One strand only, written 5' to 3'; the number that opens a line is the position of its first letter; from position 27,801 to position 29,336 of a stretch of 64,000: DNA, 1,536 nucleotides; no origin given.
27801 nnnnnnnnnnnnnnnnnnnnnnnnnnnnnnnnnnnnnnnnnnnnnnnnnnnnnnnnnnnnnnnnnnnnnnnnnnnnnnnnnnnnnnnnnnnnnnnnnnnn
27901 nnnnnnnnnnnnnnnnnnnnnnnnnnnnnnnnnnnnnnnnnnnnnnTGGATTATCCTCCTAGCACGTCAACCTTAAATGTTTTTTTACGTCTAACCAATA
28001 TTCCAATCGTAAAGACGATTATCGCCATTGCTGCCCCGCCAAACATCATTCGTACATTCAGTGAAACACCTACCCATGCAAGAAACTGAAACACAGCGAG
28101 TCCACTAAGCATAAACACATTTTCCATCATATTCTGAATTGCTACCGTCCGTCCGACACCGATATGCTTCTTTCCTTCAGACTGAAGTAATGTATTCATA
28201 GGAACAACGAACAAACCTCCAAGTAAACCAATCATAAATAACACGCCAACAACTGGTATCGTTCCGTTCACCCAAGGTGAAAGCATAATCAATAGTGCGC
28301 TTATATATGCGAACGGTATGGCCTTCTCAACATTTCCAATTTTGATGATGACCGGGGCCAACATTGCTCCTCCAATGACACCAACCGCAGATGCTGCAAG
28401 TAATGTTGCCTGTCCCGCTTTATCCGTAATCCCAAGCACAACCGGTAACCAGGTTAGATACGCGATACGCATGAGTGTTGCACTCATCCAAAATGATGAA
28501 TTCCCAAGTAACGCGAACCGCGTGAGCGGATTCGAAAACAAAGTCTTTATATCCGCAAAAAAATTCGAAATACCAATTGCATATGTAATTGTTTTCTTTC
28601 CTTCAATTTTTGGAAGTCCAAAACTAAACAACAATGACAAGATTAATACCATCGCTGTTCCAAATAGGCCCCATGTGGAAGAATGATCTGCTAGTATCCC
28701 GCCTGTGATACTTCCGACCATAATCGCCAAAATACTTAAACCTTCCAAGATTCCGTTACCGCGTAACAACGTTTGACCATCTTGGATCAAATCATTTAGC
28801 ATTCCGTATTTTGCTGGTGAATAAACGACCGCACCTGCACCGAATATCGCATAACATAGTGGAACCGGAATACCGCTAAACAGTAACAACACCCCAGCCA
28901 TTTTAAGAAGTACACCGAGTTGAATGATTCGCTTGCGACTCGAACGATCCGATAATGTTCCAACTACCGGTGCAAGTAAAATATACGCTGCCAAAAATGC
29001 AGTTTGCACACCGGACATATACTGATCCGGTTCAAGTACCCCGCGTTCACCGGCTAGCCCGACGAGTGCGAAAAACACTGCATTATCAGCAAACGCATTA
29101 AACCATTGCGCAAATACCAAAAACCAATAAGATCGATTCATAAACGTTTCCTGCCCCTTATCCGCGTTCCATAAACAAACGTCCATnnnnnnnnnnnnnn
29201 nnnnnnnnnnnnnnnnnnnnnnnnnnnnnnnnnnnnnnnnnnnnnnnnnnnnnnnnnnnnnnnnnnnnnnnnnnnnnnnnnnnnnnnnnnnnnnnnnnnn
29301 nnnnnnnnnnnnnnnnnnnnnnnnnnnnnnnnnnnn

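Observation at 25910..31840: Synteny-break block: LuxR solo plus an operon of LMW-PTP, a dead ABC-F-like NBD, an LplT-like MFS and a 678-aa secreted orphan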

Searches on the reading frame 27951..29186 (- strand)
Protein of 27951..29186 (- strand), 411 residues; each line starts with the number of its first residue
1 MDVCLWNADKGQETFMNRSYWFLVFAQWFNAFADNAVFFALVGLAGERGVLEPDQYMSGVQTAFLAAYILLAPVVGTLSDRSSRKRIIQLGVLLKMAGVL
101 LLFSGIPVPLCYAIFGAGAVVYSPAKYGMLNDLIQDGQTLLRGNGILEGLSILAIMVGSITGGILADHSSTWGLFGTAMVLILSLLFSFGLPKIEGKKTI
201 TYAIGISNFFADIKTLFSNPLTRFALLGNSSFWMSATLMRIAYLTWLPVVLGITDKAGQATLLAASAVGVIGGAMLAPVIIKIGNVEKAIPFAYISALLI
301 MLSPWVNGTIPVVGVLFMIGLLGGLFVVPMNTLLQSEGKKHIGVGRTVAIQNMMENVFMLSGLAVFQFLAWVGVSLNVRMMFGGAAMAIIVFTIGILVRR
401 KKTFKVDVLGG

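Call 3: search_protein_families(library=pfam, proteins=[window:27951-29186:-], max_evalue=0.1)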
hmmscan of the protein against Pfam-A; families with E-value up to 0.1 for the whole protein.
window:27951-29186:- (411 aa): 1 family
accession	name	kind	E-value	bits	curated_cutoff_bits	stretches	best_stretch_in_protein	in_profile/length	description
PF07690.21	MFS_1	-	5.6e-23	81.8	33.4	1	23-358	1-342/347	Major Facilitator Superfamily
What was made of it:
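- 27951..29141 (-): LplT-family MFS lysophospholipid flippase (396 aa). D19, the equivalent of the essential D30 of enterobacterial LplT, is conserved. MFS_1 5.6e-23 (call 3).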

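Call 4: search_protein_families(library=ncbifam, proteins=[window:27951-29186:-], max_evalue=0.1)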
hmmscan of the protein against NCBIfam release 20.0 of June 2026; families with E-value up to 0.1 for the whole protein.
window:27951-29186:- (411 aa): 3 families
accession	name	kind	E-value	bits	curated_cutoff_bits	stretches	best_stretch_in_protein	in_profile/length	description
NF008397.0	PRK11195.1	equivalog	1.8e-85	287.5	297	1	16-402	1-400/414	lysophospholipid transporter LplT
NF006386.0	PRK08633.1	equivalog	3.7e-40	137.5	1221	1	14-394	5-404/1147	acyl-[ACP]--phospholipid O-acyltransferase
NF005291.0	PRK06814.1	equivalog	4.8e-24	84.4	1349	1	14-397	7-421/1140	acyl-[ACP]--phospholipid O-acyltransferase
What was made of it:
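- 27951..29141 (-): NF008397 LplT scores 287.5 bits against a cutoff of 297 (call 4).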

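Call 15: list_cluster_members(proteins=[P0001, P0002, window:27951-29141:-, window:29965-30468:-, window:30584-31783:-])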
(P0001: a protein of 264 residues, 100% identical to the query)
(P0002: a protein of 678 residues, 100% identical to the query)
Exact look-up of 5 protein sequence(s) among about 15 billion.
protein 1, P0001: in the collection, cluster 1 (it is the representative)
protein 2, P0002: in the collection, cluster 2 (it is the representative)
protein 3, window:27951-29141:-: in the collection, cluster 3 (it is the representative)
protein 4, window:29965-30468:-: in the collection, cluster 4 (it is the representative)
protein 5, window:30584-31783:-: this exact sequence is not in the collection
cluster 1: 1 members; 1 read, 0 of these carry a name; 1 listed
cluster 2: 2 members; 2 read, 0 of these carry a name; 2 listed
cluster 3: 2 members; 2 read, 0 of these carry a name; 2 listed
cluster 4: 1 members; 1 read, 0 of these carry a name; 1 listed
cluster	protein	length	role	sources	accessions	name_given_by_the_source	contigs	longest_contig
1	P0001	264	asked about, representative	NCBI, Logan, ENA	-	-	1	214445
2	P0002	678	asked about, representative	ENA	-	-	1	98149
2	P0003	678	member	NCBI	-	-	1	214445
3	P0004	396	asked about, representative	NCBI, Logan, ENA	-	-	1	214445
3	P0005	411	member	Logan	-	-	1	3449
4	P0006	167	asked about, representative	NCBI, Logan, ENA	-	-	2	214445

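Call 17: search_protein_families(library=padloc, proteins=[window:27951-29141:-], max_evalue=0.1)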
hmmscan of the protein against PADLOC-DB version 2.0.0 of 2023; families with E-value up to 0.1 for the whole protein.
window:27951-29141:- (396 aa): 0 families

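Call 33: find_homologous_proteins(query=window:27951-29141:-, max_evalue=1e-20)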
Query window:27951-29141:- (396 aa): 36 proteins with E <= 1e-20 among 8000 candidates.
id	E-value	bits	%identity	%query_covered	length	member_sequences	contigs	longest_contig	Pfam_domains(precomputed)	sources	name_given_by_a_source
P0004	7.1e-247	837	100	100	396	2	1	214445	PF07690.22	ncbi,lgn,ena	-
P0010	1.2e-95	339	43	96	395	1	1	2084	PF07690.22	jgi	jgi:LPLT family lysophospholipid transporter-like MFS transporter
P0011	2.0e-90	322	43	89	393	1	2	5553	PF07690.22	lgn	-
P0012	4.5e-86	308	42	90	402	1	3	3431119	PF07690.22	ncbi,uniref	ncbi:lysophospholipid transporter LplT [Paenibacillus xanthanilyticus]|uniref:Lysophospholipid trans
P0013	2.8e-83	298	39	96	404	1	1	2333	PF07690.22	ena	-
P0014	4.1e-81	291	37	98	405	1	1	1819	PF07690.22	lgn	-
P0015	6.5e-81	291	40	91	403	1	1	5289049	PF07690.22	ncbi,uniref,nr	ncbi:lysophospholipid transporter LplT [Cohnella candidum]|uniref:Lysophospholipid transporter LplT 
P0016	4.0e-80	288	38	91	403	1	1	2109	PF07690.22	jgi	-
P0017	5.0e-80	288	40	91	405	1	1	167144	PF07690.22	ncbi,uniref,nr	ncbi:lysophospholipid transporter LplT [Cohnella sp. CFH 77786]|uniref:lysophospholipid transporter 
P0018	7.4e-73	264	38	96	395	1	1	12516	PF07690.22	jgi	jgi:MFS transporter, LPLT family, lysophospholipid transporter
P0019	1.6e-67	247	38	90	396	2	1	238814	PF05977.20,PF07690.22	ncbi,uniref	ncbi:lysophospholipid transporter LplT [Brevibacillus sp. GCM10020057]|uniref:lysophospholipid trans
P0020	3.2e-67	246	34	97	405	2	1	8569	PF05977.20,PF07690.22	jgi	jgi:LPLT family lysophospholipid transporter-like MFS transporter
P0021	2.8e-56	210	37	85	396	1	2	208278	PF07690.22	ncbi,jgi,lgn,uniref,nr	ncbi:lysophospholipid transporter LplT [Enterobacter sp.]|uniref:lysophospholipid transporter LplT n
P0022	1.7e-55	207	36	85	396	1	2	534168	PF07690.22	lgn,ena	-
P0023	5.3e-54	202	37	97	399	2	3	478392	PF07690.22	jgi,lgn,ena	-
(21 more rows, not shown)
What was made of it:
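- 27951..29141 (-): Homologues at 35-43% identity in Paenibacillus, Cohnella and Brevibacillus are annotated LplT (call 33).
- On LplT lysophospholipid transporter (MFS): Homologues at 35-43% identity are named LplT by PGAP (call 33).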

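Call 34: find_encoding_contigs(protein=P0012, flank=7000, max_places=2)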
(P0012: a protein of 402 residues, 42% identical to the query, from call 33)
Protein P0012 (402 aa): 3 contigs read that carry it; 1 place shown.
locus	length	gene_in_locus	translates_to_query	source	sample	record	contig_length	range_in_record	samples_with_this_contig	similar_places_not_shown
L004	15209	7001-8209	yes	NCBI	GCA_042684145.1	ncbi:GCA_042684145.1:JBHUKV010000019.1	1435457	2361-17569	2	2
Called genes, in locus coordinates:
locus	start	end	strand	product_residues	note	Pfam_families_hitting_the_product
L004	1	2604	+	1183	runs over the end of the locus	PF00989:PAS, PF08448:PAS_4, PF13426:PAS_9 (weak), PF08447:PAS_3, PF01590:GAF, PF13185:GAF_2, PF00990:GGDEF, PF00563:EAL, +2 more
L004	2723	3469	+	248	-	PF00881:Nitroreductase, PF28600:Nitroreductase_C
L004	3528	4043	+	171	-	PF12867:DinB_2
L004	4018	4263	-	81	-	-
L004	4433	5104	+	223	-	PF04012:PspA_IM30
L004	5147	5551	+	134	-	PF03994:DUF350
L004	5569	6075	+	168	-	PF13785:DUF4178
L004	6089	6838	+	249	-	PF14042:DUF4247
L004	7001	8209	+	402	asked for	PF07690:MFS_1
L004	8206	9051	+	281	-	PF01636:APH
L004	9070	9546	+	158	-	PF10754:DUF2569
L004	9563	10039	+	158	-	PF00583:Acetyltransf_1, PF13673:Acetyltransf_10, PF13508:Acetyltransf_7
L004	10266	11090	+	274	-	PF00149:Metallophos, PF12850:Metallophos_2 (faint)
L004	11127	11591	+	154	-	PF10604:Polyketide_cyc2 (weak), PF03364:Polyketide_cyc (weak)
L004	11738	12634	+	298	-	PF12833:HTH_18, PF00165:HTH_AraC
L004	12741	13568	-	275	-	PF00248:Aldo_ket_red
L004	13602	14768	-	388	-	PF00465:Fe-ADH, PF13685:Fe-ADH_2, PF25137:ADH_Fe_C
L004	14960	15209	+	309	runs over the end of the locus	PF01022:HTH_5, PF12840:HTH_20 (weak), PF13412:HTH_24 (weak)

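Call 35: find_encoding_contigs(protein=P0015, flank=7000, max_places=2)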
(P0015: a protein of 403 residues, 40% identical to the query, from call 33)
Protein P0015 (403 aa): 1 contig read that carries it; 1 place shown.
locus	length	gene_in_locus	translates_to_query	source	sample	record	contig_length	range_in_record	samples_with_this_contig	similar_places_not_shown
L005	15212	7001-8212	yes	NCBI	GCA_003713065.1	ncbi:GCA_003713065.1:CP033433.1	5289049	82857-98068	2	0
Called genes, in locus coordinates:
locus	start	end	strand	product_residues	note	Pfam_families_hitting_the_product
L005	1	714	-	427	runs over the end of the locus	PF00364:Biotin_lipoyl, PF02817:E3_binding, PF00198:2-oxoacid_dh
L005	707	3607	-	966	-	PF00676:E1_dh, PF02779:Transket_pyr, PF16870:OxoGdeHyase_C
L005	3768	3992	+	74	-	-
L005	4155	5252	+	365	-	PF13379:NMT1_2, PF09084:NMT1, PF12974:Phosphonate-bd (weak)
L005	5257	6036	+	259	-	PF00005:ABC_tran, PF13304:AAA_21 (faint)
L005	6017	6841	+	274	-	PF00528:BPD_transp_1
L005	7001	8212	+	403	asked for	PF07690:MFS_1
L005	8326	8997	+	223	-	PF04480:DUF559 (weak)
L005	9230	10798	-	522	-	PF00072:Response_reg, PF11849:DUF3369, PF01966:HD, PF13487:HD_5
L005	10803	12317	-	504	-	PF00672:HAMP (weak), PF02518:HATPase_c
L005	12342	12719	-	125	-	-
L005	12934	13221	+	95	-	PF10719:ComFB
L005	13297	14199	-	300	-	PF00248:Aldo_ket_red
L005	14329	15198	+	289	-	PF01904:DUF72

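Call 36: find_encoding_contigs(protein=P0019, flank=7000, max_places=2)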
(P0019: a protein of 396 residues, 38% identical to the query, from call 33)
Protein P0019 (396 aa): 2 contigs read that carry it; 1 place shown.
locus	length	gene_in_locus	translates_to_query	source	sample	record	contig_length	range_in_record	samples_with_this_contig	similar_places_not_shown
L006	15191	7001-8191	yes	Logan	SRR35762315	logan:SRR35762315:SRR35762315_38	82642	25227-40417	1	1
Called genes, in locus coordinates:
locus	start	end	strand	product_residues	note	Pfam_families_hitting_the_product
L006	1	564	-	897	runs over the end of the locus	PF13545:HTH_Crp_2 (faint), PF00158:Sigma54_activat, PF00004:AAA (faint), PF01935:DUF87 (faint), PF07728:AAA_5, PF00874:PRD, PF03610:EIIA-man (weak), PF00874:PRD (weak)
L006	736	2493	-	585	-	PF00672:HAMP (weak), PF00015:MCPsignal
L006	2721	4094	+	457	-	PF02518:HATPase_c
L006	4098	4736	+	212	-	PF00072:Response_reg, PF00196:GerE, PF08281:Sigma70_r4_2 (weak)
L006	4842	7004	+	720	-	PF01553:Acyltransferase, PF00501:AMP-binding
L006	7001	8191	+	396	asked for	PF05977:MFS_3, PF07690:MFS_1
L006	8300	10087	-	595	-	PF00270:DEAD, PF00271:Helicase_C, PF16124:RecQ_Zn_bind, PF09382:RQC, PF00570:HRDC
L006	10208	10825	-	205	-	PF04892:VanZ-LLP1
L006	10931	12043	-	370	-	PF00512:HisKA, PF02518:HATPase_c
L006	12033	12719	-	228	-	PF00072:Response_reg, PF00486:Trans_reg_C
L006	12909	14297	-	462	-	PF00206:Lyase_1, PF10415:FumaraseC_C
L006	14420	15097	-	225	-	PF02308:MgtC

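Call 37: find_encoding_contigs(protein=P0018, flank=7000, max_places=2)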
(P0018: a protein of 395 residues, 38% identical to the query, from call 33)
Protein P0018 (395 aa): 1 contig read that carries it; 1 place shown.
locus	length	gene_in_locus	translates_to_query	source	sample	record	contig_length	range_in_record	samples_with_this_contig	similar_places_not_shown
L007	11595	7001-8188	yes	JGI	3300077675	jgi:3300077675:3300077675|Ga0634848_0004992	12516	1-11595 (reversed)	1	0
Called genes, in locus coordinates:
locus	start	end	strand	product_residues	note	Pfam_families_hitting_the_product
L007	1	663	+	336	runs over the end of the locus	PF07833:Cu_amine_oxidN1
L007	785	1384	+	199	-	-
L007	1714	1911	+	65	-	-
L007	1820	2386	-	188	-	PF04892:VanZ-LLP1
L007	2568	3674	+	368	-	PF00005:ABC_tran, PF13304:AAA_21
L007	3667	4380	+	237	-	PF01061:ABC2_membrane, PF12679:ABC2_membrane_2, PF13346:ABC2_membrane_5 (weak), PF12730:ABC2_membrane_4 (weak)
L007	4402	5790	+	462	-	PF23357:DUF7088, PF09822:ABC_transp_aux, PF23355:IFT52_GIFT (faint)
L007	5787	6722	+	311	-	PF14238:DUF4340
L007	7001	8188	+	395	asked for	PF07690:MFS_1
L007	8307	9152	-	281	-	-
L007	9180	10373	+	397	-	-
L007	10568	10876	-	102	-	-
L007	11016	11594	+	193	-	?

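Call 67: find_encoding_contigs(protein=P0011, flank=6000, max_places=3)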
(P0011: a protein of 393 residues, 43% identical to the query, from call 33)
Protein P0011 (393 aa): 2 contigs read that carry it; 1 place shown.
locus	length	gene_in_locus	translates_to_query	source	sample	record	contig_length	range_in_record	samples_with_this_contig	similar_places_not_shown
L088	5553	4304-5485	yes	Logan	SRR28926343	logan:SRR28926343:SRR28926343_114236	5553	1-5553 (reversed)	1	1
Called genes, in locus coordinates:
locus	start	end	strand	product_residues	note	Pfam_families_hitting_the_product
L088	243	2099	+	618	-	-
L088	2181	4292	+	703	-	PF01553:Acyltransferase, PF00501:AMP-binding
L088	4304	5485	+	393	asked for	PF07690:MFS_1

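Call 68: find_encoding_contigs(protein=P0010, flank=3000, max_places=2)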
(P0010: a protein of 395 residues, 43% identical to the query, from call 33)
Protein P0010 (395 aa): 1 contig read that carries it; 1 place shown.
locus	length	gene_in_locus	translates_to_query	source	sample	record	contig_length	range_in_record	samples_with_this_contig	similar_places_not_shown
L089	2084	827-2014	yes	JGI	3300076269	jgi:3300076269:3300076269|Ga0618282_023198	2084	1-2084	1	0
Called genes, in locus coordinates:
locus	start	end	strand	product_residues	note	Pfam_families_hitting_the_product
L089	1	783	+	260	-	?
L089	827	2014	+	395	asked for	PF07690:MFS_1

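Call 69: find_encoding_contigs(protein=P0013, flank=3000, max_places=2)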
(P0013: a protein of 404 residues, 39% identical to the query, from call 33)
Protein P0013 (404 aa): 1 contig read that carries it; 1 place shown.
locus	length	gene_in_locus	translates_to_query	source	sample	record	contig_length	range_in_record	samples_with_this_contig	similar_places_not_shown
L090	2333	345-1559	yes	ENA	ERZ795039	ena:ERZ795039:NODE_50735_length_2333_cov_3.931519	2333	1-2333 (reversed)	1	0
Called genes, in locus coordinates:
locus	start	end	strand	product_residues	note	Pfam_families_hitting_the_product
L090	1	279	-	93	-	?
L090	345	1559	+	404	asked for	PF07690:MFS_1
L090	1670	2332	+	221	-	?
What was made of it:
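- On Conserved multi-gene system (any): LplT neighbourhoods differ from one another (calls 34-37, 67-69).
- LplT homologues elsewhere show no such partners (calls 34-37, 67-69).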

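Call 71: search_protein_families(library=pfam, proteins=[L088:243-2099:+, L089:1-783:+, L090:1670-2332:+, L090:1-279:-], max_evalue=0.01)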
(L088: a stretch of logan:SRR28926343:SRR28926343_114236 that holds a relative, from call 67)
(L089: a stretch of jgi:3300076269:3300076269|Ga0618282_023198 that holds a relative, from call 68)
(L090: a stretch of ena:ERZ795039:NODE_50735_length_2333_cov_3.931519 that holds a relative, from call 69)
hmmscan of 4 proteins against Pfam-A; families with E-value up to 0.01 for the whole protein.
L088:243-2099:+ (618 aa): 4 families
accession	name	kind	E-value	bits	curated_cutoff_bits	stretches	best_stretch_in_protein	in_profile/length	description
PF11845.13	Tll0287-like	-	0.00016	22.6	24.1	0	165-199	99-137/144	Tll0287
PF00034.26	Cytochrom_C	-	0.0011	20.7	21.3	0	415-458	2-46/90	Cytochrome c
PF21419.2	RoxA-like_Cyt-c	-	0.0047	16.9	26.7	0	508-529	1-22/39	RoxA-like, cytochrome c-like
PF13442.11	Cytochrome_CBB3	-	0.0095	16.7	27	0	415-433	4-20/68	Cytochrome C oxidase, cbb3-type, subunit III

L089:1-783:+ (260 aa): 2 families
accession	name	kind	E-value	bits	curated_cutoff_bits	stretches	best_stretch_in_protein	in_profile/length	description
PF00501.34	AMP-binding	-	6.9e-20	71.6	29.9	1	13-126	256-384/384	AMP-binding enzyme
PF13193.12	AMP-binding_C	-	0.00051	21.3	24.5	1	175-247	2-76/76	AMP-binding enzyme C-terminal domain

L090:1670-2332:+ (221 aa): 1 family
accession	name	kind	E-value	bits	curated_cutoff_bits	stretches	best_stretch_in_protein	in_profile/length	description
PF04480.18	DUF559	-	0.00029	21.1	20.6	1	65-132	43-102/109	Protein of unknown function (DUF559)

L090:1-279:- (93 aa): 6 families
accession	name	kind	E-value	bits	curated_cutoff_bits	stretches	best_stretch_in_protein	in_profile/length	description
PF01638.23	HxlR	-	1.8e-11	44.2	20.8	1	19-91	2-73/91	HxlR-like helix-turn-helix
PF03551.20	PadR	-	1.2e-05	25.6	27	1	38-89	18-71/75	Transcriptional regulator PadR-like family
PF01047.28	MarR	-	0.00063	20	24.6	1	44-78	24-58/59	MarR family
PF13463.12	HTH_27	-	0.00076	20.2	22.2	1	58-87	39-68/68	Winged helix DNA-binding domain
PF22381.2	Staph_reg_Sar_Rot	-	0.0057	17.2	27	1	51-89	42-80/85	Transcriptional regulator SarA/Rot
PF12802.13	MarR_2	-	0.0082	16.7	27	0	55-77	38-60/61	MarR family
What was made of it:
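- On LplT lysophospholipid transporter (MFS): The feature is met in the homologous loci L006, L088 and L089 (calls 36, 67, 68, 71).
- LplT homologues are paired with Aas in L006, L088 and L089, with an APH kinase in L004, and stand alone in L005, L007 and L090: calls 34-37, 67-69, 71. The 264-aa gene sits in the slot that Aas occupies upstream of lplT in L006, L088 and L089 (calls 36, 67, 68, 71).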

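Call 90: search_protein_families(library=phrogs, proteins=[window:27951-29141:-], max_evalue=0.01)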
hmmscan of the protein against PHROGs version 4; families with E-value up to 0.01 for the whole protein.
window:27951-29141:- (396 aa): 1 family
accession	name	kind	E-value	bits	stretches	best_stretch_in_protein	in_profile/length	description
phrog_2034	-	unknown function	2.3e-14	53.8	1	5-389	15-400/406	-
